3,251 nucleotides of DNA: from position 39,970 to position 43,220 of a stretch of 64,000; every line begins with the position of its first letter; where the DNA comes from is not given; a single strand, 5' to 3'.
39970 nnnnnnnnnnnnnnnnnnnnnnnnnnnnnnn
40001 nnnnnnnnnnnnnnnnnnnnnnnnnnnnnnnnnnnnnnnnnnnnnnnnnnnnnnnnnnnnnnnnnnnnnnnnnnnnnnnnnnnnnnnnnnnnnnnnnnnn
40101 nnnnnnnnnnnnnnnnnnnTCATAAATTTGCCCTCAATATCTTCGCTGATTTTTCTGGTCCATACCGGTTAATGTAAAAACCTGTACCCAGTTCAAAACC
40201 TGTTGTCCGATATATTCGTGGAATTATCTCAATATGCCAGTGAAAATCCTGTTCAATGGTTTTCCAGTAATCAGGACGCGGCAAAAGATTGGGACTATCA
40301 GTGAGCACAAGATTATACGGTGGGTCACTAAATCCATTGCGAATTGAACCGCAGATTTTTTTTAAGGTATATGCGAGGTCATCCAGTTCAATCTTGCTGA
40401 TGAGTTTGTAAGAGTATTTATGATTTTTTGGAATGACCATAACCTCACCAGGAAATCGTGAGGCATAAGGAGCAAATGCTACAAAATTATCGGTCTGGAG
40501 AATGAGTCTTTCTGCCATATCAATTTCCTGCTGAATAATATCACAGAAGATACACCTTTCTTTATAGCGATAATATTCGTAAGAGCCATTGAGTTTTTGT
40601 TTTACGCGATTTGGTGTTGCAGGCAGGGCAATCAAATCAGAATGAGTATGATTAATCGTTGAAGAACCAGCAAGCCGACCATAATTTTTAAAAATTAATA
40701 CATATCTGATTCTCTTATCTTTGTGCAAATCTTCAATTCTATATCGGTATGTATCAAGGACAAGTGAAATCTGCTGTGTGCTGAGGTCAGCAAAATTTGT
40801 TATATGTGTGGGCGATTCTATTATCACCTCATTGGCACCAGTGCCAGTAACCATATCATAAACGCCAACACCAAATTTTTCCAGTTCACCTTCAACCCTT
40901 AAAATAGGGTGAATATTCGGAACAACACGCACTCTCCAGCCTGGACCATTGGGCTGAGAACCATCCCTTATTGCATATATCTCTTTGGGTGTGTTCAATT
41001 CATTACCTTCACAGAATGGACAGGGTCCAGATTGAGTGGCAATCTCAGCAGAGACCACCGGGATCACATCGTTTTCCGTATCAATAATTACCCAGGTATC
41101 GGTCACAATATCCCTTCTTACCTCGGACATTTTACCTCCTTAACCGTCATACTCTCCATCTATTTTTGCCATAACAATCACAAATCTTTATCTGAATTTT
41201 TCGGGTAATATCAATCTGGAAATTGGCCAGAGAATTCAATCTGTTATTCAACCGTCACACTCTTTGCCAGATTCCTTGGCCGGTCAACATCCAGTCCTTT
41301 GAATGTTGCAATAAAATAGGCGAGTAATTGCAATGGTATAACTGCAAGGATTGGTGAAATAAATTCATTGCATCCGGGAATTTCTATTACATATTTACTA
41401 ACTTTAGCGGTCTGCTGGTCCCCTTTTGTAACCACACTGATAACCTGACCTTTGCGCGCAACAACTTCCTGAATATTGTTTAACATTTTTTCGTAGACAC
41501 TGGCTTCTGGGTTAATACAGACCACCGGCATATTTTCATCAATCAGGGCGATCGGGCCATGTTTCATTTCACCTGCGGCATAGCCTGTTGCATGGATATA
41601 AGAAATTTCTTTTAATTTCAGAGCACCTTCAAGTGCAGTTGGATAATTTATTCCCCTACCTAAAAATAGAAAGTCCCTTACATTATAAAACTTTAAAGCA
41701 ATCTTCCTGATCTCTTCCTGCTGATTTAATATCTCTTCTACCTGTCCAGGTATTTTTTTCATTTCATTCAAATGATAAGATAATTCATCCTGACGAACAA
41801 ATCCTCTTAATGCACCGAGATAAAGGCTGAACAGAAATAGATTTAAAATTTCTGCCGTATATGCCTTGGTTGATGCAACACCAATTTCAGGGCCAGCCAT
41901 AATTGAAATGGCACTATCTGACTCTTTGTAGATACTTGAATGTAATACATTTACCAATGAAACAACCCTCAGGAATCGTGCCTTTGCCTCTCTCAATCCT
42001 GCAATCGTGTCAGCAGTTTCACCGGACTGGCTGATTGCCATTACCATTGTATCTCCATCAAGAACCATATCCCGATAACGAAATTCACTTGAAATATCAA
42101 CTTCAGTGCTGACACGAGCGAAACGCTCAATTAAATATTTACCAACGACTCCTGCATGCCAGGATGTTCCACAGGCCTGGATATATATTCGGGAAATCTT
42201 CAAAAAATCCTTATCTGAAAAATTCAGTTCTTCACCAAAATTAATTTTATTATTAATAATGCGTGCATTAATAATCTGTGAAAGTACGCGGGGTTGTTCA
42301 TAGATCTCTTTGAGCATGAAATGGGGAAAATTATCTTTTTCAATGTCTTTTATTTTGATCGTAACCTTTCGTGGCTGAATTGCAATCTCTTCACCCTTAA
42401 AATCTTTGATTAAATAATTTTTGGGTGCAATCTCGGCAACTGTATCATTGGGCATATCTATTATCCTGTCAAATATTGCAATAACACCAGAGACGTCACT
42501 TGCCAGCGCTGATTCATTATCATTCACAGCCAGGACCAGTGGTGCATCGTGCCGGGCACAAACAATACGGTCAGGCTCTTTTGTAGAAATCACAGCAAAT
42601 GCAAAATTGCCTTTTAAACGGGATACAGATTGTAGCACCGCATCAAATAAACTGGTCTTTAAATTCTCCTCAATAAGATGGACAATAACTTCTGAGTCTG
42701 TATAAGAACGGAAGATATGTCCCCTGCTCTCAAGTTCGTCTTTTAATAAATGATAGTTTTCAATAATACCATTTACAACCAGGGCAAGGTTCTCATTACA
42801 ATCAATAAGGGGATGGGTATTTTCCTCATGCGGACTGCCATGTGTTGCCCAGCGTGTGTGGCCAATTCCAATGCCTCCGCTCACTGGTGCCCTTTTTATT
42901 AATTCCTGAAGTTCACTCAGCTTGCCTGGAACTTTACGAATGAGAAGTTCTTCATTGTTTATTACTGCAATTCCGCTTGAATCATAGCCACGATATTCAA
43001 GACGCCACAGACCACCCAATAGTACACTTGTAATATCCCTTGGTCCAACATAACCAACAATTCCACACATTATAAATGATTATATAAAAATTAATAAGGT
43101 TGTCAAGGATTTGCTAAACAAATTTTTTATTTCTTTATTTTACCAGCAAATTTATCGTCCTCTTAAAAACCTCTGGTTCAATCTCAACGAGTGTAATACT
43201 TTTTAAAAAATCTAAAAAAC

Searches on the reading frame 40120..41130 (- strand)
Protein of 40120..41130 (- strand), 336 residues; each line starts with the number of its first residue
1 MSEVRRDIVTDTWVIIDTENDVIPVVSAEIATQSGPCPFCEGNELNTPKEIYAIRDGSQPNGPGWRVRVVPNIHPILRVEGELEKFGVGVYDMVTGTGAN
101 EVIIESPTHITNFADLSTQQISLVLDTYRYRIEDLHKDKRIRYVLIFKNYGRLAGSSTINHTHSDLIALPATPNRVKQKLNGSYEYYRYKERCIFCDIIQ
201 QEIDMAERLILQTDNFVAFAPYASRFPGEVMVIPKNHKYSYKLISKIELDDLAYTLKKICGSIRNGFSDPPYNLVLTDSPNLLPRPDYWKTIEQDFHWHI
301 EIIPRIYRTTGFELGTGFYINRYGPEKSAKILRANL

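Call 34: search_protein_families(library=padloc, proteins=[window:40120-41130:-], max_evalue=0.01)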
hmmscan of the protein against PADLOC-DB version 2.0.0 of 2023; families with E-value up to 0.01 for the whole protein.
window:40120-41130:- (336 aa): 1 family
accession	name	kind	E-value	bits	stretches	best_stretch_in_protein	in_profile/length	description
PDLC00441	ThsC2|ThsC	-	0.00093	17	0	190-266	11-85/148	HIT family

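Call 35: search_protein_families(library=pfam, proteins=[window:40120-41130:-], max_evalue=0.001)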
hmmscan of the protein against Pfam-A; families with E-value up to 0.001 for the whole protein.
window:40120-41130:- (336 aa): 5 families
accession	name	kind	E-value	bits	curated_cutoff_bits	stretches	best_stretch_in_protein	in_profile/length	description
PF02744.22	GalP_UDP_tr_C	-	1.7e-10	41.3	29.2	1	185-301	7-118/165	Galactose-1-phosphate uridyl transferase, C-terminal domain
PF01087.27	GalP_UDP_transf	-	1.3e-08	35.9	22.1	1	90-166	102-177/184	Galactose-1-phosphate uridyl transferase, N-terminal domain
PF16268.10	DUF4921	-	1.3e-08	34.6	28.5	1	132-327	211-388/425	Domain of unknown function (DUF4921)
PF16285.10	DUF4931_N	-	1.4e-07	32.1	24.1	1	99-169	52-121/124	Domain of unknown function (DUF4931) N-terminal domain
PF01230.28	HIT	-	1.8e-05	25.7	21.5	0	207-282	6-81/98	HIT domain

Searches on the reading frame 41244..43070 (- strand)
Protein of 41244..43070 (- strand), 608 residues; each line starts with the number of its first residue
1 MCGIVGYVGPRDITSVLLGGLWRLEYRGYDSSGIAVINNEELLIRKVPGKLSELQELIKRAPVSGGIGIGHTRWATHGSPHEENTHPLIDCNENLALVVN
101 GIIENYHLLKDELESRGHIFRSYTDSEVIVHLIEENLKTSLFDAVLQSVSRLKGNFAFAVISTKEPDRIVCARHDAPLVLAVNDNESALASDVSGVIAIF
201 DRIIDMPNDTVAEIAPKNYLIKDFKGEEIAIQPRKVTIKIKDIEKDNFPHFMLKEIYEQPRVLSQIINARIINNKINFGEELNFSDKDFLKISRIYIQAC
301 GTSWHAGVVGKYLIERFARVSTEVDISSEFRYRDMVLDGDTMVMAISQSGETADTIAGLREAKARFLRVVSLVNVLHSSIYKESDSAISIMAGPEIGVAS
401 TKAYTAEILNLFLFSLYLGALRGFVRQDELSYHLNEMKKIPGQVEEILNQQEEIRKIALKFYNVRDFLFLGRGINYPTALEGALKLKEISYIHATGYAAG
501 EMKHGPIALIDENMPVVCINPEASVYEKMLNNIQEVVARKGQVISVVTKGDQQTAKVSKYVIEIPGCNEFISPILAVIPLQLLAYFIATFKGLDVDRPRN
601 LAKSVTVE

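Call 34: search_protein_families(library=padloc, proteins=[window:41244-43070:-], max_evalue=0.01)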
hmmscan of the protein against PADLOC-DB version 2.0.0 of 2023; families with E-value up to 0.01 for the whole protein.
window:41244-43070:- (608 aa): 0 families

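Call 35: search_protein_families(library=pfam, proteins=[window:41244-43070:-], max_evalue=0.001)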
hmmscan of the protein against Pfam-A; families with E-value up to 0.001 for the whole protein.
window:41244-43070:- (608 aa): 4 families
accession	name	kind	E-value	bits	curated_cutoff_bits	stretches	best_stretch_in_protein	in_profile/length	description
PF01380.27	SIS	-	1.5e-48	164.4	25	2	291-409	4-123/131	SIS domain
PF13522.11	GATase_6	-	1.2e-22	80.8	27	1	63-192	8-130/130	Glutamine amidotransferase domain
PF13537.11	GATase_7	-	1.5e-18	67.4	25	1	80-194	8-119/123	Glutamine amidotransferase domain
PF13230.11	GATase_4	-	7.2e-05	22.3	23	1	42-140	48-144/272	Glutamine amidotransferases class-II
